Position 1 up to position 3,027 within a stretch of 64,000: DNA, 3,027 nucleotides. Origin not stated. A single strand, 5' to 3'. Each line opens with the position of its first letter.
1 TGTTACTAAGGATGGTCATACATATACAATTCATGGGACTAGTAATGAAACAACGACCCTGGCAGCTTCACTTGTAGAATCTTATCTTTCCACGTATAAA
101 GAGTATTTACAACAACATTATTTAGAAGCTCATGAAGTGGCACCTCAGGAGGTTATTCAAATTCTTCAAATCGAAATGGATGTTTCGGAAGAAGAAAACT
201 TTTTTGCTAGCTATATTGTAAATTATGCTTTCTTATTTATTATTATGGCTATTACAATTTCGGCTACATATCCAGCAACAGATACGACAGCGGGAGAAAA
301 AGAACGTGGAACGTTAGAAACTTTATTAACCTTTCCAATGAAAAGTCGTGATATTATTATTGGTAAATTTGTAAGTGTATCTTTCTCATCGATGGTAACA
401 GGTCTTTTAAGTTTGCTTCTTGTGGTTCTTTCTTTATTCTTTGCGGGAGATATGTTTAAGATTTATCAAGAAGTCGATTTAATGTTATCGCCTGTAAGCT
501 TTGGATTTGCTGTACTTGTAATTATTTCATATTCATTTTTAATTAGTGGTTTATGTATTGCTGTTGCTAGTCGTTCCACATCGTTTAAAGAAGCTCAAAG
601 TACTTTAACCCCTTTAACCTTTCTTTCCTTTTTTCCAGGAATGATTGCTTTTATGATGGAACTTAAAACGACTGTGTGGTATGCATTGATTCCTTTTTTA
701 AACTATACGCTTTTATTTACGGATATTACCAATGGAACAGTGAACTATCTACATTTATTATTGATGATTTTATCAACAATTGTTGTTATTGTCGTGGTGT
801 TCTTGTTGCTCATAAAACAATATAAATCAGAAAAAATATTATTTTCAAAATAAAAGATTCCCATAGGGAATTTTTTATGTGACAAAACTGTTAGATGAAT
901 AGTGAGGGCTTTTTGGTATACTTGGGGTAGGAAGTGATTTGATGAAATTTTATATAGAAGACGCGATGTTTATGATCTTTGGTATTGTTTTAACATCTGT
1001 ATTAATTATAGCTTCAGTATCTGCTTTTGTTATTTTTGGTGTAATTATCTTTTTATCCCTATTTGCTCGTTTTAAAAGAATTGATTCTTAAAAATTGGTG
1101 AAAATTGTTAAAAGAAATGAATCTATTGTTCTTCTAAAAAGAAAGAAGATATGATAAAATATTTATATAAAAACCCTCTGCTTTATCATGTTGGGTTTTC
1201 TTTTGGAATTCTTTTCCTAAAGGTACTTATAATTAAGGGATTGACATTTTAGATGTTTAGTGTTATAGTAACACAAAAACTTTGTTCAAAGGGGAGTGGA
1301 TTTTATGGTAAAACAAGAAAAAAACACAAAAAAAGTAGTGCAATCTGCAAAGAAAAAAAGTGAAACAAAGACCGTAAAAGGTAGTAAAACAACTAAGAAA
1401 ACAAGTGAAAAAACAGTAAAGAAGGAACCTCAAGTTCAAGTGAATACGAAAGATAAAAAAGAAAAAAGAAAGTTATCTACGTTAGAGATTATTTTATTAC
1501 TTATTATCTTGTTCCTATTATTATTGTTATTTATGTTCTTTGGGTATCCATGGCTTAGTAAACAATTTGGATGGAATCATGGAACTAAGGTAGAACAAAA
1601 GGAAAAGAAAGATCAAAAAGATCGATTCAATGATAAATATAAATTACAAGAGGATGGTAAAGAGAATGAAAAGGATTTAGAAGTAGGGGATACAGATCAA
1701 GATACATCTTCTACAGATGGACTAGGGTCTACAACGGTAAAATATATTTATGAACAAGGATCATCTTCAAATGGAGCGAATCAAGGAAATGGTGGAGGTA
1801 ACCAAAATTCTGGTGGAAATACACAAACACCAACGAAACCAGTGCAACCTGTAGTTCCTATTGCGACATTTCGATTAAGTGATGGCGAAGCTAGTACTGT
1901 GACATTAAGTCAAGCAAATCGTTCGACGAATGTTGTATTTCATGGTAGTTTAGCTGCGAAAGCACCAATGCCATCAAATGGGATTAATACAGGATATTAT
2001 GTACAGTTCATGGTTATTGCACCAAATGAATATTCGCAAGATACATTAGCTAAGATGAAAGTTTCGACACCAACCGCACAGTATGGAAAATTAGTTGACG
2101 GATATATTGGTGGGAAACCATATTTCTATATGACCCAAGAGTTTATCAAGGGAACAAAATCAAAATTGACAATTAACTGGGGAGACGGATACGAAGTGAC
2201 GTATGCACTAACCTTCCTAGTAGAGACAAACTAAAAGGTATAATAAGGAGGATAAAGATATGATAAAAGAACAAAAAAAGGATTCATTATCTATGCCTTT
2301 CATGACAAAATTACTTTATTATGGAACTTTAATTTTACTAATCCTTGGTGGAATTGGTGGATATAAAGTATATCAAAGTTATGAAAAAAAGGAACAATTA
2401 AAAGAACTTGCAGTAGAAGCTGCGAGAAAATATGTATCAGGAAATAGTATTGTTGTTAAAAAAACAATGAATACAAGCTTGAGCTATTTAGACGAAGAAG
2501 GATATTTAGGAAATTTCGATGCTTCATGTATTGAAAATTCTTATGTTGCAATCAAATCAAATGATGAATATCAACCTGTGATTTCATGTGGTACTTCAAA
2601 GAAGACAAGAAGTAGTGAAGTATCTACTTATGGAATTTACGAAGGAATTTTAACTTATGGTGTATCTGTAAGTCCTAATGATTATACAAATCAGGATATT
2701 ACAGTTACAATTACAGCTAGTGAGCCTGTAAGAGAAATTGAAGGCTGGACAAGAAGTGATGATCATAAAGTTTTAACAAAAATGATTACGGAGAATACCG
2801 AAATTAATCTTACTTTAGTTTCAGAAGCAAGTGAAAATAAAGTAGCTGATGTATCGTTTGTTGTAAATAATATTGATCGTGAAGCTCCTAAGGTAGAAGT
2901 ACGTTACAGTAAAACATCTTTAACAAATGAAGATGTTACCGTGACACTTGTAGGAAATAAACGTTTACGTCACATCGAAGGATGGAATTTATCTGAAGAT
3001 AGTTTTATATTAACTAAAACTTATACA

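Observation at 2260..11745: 3161-aa giant adhesin with about 32 tandem Big_5 Ig-like repeats and a near-identical higher-order repeat core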

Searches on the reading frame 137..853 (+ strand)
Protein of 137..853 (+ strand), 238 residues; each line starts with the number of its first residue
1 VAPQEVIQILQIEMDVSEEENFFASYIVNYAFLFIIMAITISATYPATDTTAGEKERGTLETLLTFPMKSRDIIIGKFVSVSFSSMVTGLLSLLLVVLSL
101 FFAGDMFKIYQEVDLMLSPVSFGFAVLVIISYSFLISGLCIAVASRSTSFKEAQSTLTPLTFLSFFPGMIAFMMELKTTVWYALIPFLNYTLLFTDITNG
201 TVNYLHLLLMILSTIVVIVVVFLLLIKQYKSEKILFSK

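Call 10: search_protein_families(library=pfam, proteins=[window:137-853:+], max_evalue=0.001)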
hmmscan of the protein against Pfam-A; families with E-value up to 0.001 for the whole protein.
window:137-853:+ (238 aa): 4 families
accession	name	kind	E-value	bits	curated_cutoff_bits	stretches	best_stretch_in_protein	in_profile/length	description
PF12698.13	ABC2_membrane_3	-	3.2e-19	69.7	31.6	1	13-222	150-346/347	ABC-2 family transporter protein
PF12679.13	ABC2_membrane_2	-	5e-14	52.7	27.2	1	25-224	72-277/283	ABC-2 family transporter protein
PF12730.13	ABC2_membrane_4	-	4.8e-07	30.4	27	1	17-143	41-169/179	ABC-2 family transporter protein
PF01061.29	ABC2_membrane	-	1.2e-05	25.5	26.9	1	29-190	50-201/211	ABC-2 type transporter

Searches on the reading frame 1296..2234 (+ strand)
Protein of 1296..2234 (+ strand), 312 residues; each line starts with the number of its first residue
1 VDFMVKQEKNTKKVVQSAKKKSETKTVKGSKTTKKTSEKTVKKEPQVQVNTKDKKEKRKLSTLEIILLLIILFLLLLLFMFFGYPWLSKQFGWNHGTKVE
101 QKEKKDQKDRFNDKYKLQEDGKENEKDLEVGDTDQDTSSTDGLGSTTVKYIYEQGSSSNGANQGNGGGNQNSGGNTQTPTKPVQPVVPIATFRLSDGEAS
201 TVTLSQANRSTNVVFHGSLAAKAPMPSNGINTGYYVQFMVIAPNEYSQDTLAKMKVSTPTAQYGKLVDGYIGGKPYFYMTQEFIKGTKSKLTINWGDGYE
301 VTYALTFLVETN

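Call 10: search_protein_families(library=pfam, proteins=[window:1296-2234:+], max_evalue=0.001)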
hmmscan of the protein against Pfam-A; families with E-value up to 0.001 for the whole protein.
window:1296-2234:+ (312 aa): 0 families

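Call 35: find_encoding_contigs(protein=window:1305-2234:+, flank=10000, max_places=8)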
Protein window:1305-2234:+ (309 aa): 1 contig read that carries it; 1 place shown.
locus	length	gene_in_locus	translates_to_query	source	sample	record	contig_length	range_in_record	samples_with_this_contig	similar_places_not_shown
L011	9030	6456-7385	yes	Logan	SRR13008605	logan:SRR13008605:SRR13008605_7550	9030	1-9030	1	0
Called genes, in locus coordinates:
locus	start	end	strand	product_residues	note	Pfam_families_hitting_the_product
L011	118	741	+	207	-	-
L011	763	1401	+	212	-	-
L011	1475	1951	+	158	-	-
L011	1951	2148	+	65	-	-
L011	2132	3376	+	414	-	-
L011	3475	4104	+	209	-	-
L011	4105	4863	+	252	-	PF00005:ABC_tran, PF13304:AAA_21 (faint)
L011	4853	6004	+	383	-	PF01061:ABC2_membrane (faint), PF12679:ABC2_membrane_2, PF12698:ABC2_membrane_3, PF12730:ABC2_membrane_4 (weak)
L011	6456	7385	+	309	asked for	-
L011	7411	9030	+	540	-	?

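Call 58: search_protein_families(library=ncbifam, proteins=[window:1305-2234:+], max_evalue=1)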
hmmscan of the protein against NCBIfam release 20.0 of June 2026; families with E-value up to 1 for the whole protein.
window:1305-2234:+ (309 aa): 11 families
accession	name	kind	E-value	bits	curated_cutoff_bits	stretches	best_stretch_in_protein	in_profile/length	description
NF033598.2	elast_bind_EbpS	equivalog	7.9e-07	28.3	300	1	25-170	282-421/498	elastin-binding protein EbpS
NF041422.1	VirB10_subf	subfamily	4.8e-05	23.1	400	1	7-137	7-131/404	VirB10/TraB/TrbI family type IV secretion system protein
NF042931.1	SAG1386_EF1546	equivalog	0.00015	21.9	80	1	41-145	10-114/158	SAG1386/EF1546 family surface-associated protein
NF033483.0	PknB_PASTA_kin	equivalog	0.00027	20.1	450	1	5-127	272-402/563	Stk1 family PASTA domain-containing Ser/Thr kinase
TIGR03927.1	T7SS_EssA_Firm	equivalog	0.0088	15.9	32.45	1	3-79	65-142/151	type VII secretion protein EssA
NF008281.1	PRK11059.1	equivalog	0.013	13.8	663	1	9-88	83-159/633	RNase E specificity factor CsrD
NF038277.1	accessory_MacP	equivalog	0.019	15.4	45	1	7-79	16-96/98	cell wall synthase accessory phosphoprotein MacP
NF058632.1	SerThrKinPrkT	equivalog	0.02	13.9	280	1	11-78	258-321/322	serine/threonine protein kinase PrkT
TIGR01241.2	FtsH_fam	equivalog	0.024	13.4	600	1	8-82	52-130/598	ATP-dependent zinc metalloprotease FtsH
TIGR01494.1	ATPase_P-type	subfamily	0.068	11.6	62.3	1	17-79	91-154/478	HAD-IC family P-type ATPase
NF037998.2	RND_1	equivalog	0.14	9.7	400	1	4-151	699-862/1237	protein translocase SecDF, variant type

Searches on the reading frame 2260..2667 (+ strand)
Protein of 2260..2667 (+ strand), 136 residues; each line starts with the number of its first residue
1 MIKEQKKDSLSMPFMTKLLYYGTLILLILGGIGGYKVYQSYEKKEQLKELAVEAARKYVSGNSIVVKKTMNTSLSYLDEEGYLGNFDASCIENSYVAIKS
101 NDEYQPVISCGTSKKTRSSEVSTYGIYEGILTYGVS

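Call 7: search_protein_families(library=pfam, proteins=[window:2260-2667:+], max_evalue=10)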
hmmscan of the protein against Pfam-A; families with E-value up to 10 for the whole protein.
seq(136 aa): 0 families

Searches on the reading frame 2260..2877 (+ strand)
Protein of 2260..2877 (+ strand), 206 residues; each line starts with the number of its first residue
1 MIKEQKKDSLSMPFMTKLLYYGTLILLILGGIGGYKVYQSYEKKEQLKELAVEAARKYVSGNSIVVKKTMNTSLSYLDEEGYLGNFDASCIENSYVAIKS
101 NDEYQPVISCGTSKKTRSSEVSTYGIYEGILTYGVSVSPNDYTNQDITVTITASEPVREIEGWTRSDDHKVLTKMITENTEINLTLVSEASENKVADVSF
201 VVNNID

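Call 75: find_related_loci(query=window:2260-2877:+, collection=metagenome_contigs, flank=10000)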
Query window:2260-2877:+ (206 aa) in metagenome_contigs; peptide patterns used: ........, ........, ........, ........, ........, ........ (x = any residue, [..] = any of these).
82 stretches matched a pattern, but none encodes a relative of the query by tblastn (E <= 1e-3).
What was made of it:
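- Tried and rejected: Orthologue search with the N-terminal 206 aa in metagenome contigs: found nothing (call 75).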
